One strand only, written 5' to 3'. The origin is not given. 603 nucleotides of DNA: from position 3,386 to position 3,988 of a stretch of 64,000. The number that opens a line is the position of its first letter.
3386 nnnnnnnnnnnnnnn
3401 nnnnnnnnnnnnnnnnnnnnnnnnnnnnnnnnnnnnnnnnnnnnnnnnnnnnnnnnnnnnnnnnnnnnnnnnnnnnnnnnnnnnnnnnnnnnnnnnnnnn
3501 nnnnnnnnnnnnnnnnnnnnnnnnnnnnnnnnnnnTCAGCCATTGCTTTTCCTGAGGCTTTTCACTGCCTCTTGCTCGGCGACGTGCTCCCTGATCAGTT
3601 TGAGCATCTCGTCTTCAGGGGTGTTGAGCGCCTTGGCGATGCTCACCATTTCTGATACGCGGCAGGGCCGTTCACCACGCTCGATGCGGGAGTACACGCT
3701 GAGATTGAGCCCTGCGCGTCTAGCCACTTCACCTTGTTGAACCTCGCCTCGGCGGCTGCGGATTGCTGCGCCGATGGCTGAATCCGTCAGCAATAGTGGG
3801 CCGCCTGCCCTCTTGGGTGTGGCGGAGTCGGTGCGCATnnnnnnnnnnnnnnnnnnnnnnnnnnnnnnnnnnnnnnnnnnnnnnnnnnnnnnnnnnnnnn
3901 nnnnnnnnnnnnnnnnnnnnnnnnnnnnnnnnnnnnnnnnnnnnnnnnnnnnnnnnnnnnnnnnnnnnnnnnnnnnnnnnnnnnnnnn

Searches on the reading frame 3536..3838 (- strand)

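Call 74: search_protein_families(library=pfam, proteins=[window:3536-3838:-], max_evalue=1)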
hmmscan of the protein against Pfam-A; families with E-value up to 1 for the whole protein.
window:3536-3838:- (100 aa): 5 families
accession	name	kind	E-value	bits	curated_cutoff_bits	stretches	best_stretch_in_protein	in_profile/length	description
PF13560.12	HTH_31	-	1.2e-09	38.7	27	1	26-78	9-61/64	Helix-turn-helix domain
PF01381.28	HTH_3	-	1.6e-08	34.9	23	1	34-77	11-54/55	Helix-turn-helix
PF13443.12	HTH_26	-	0.011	16.5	22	1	37-82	15-61/63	Cro/C1-type HTH DNA-binding domain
PF08667.16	BetR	-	0.015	15.8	21.6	1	34-81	24-71/148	BetR domain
PF12844.13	HTH_19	-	0.055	13.8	30.2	1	34-81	14-61/64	Helix-turn-helix domain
